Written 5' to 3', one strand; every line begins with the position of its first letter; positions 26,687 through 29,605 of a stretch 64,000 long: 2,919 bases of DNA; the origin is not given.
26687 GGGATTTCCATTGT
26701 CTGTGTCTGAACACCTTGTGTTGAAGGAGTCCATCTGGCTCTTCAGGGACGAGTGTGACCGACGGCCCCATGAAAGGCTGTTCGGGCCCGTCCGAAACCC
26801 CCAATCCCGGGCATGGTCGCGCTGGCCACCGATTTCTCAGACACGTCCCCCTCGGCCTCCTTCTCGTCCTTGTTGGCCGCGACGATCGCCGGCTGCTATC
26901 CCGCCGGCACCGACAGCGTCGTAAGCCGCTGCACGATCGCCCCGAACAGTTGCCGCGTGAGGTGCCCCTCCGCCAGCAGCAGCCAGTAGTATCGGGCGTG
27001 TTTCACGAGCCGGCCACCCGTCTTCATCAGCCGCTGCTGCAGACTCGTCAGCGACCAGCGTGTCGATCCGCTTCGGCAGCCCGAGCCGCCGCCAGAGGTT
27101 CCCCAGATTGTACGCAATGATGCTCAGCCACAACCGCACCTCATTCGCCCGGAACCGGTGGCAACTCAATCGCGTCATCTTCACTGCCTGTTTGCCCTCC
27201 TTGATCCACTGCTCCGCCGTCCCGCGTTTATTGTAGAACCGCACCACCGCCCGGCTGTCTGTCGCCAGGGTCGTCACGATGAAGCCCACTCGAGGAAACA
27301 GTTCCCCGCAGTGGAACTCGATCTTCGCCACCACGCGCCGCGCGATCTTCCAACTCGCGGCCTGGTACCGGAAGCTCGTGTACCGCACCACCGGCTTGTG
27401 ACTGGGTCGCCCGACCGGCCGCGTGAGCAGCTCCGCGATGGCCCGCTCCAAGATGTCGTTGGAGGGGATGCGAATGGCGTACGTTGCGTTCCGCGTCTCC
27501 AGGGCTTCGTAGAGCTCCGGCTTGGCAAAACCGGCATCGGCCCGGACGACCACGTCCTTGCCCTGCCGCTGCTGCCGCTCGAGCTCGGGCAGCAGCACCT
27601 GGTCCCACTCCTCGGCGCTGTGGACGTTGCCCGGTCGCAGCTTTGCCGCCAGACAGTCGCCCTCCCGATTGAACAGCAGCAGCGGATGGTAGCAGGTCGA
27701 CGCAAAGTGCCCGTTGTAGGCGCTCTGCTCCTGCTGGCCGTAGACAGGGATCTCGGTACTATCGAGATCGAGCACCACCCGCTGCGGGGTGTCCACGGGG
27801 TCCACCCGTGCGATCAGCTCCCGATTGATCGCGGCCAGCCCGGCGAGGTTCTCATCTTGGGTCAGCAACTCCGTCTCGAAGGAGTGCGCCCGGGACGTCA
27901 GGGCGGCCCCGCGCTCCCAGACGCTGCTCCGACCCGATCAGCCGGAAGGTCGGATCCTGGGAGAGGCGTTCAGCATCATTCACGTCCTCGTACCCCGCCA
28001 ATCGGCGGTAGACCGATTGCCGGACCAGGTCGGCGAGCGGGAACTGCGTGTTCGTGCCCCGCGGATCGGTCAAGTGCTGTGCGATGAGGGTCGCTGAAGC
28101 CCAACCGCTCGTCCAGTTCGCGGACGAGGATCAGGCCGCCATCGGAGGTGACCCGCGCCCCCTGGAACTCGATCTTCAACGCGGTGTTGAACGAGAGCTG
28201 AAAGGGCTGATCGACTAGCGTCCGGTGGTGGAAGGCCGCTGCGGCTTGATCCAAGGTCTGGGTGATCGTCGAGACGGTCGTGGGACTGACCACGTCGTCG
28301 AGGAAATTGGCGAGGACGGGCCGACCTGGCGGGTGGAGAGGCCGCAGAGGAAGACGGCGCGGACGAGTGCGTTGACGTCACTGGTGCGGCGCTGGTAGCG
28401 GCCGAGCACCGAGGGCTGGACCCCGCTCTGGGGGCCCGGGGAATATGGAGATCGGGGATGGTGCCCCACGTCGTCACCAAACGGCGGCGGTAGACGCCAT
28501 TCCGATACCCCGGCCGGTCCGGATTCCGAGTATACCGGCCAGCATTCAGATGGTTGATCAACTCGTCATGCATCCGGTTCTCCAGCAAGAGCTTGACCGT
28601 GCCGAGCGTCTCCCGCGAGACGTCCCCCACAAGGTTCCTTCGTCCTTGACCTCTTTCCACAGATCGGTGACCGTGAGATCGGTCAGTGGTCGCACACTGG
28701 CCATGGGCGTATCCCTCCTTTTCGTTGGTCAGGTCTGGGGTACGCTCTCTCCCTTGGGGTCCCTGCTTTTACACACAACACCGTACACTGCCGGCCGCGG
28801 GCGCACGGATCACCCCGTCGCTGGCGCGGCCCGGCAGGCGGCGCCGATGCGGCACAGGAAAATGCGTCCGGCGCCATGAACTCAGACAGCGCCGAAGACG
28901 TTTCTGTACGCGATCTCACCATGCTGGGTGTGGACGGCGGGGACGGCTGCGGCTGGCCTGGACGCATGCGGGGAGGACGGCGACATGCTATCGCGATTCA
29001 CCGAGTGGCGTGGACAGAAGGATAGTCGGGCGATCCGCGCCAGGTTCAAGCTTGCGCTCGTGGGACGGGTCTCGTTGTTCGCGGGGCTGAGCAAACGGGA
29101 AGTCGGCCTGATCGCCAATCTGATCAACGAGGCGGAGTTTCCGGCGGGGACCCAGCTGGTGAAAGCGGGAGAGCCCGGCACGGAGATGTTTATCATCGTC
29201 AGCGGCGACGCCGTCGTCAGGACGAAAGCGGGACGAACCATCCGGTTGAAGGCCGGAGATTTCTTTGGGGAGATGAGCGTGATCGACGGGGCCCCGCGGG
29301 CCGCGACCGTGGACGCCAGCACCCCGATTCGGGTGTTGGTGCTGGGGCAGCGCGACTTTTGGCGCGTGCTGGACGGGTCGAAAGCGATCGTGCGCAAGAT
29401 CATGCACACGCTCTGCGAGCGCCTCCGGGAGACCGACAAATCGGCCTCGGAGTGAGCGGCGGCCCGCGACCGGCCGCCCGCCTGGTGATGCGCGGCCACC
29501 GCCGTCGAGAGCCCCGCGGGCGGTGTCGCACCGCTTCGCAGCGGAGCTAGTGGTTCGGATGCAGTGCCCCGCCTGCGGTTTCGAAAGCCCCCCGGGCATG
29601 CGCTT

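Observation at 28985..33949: CNB – [zinc-ribbon cyclase–STAND NTPase–TPR] – CNB – DUF427 module abutting an IS graveyard: candidate uncharacterised cyclic-nucleotide signalling or defence system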

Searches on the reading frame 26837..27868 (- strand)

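Call 13: search_protein_families(library=pfam, proteins=[window:26837-27868:-], max_evalue=0.001)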
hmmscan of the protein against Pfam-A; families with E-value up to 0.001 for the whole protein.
window:26837-27868:- (343 aa): 3 families
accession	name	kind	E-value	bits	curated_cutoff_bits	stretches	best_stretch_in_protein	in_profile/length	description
PF13701.12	DDE_Tnp_1_4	-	1.1e-78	264.9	34.7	1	5-267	112-382/435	Transposase DDE domain group 1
PF01609.27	DDE_Tnp_1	-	1e-26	94.4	23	1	29-255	3-200/200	Transposase DDE domain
PF13546.12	DDE_5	-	6.4e-06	26.4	27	1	84-174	156-249/272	DDE superfamily endonuclease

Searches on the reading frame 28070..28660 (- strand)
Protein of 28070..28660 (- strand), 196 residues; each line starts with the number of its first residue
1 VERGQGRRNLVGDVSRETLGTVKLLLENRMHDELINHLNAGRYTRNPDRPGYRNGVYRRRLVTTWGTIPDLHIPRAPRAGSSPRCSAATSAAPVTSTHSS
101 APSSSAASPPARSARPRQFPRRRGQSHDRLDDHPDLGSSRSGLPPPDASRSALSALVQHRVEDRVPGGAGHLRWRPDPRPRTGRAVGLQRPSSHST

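Call 13: search_protein_families(library=pfam, proteins=[window:28070-28660:-], max_evalue=0.001)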
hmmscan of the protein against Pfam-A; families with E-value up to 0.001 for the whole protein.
window:28070-28660:- (196 aa): 1 family
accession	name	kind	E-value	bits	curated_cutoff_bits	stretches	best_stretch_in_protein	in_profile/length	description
PF00872.24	Transposase_mut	-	4.6e-07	29.5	21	1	21-80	29-86/379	Transposase, Mutator family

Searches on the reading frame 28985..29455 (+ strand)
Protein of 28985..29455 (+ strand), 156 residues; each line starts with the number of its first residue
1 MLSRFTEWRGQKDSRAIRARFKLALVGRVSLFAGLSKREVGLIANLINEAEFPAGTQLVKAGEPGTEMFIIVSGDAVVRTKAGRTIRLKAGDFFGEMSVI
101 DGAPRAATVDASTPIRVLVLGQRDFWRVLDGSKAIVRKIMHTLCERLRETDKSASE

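Call 7: search_protein_families(library=pfam, proteins=[window:28985-29455:+], max_evalue=0.01)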
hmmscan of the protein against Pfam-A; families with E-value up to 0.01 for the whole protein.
window:28985-29455:+ (156 aa): 3 families
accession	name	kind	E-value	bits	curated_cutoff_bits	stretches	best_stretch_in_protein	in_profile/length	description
PF00027.35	cNMP_binding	-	1.9e-18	66.7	27.5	1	51-130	3-87/89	Cyclic nucleotide-binding domain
PF07883.17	Cupin_2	-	0.00013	22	27.2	1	51-98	4-50/70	Cupin domain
PF05899.18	Cupin_3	-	0.00014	21.9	23.5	1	54-94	16-54/74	EutQ-like cupin domain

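Call 8: search_protein_families(library=padloc, proteins=[window:28985-29455:+], max_evalue=0.01)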
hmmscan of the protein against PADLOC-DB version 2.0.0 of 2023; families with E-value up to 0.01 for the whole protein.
window:28985-29455:+ (156 aa): 5 families
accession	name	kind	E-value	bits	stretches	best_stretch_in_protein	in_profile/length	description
PDLC00731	Effector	-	6.4e-16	56.2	1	43-152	36-146/306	TIR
PDLC02371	PycTIR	-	9.8e-16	55.9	1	43-152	33-143/288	-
PDLC00732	Effector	-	2.9e-13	47.4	1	43-153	32-143/301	TIR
PDLC00730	Effector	-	5.9e-08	30.3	1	50-150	59-161/299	TIR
PDLC00734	PycC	-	3.2e-07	27.8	1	50-143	36-135/374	Pycsar cyclase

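Call 9: search_protein_families(library=ncbifam, proteins=[window:28985-29455:+], max_evalue=0.01)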
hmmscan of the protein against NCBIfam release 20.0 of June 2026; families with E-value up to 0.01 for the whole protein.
window:28985-29455:+ (156 aa): 5 families
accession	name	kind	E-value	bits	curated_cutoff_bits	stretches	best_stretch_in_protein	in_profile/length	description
NF041163.2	encap_f2b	equivalog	3.7e-09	36.2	400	1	29-152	76-206/450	family 2B encapsulin nanocompartment shell protein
NF008732.0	PRK11753.1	equivalog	4e-09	36.3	266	1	49-154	25-136/214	cAMP-activated global transcriptional regulator CRP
NF058543.1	ActPatMycb56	equivalog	5.8e-09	35.2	460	1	30-147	2-122/317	acetyltransferase Pat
TIGR03896.1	cyc_nuc_ocin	subfamily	7.6e-08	32.1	161.05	1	31-135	145-254/317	bacteriocin-type transport-associated protein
NF006901.0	PRK09392.1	equivalog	0.0011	18.3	211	1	28-150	11-137/236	transcriptional activator FtrB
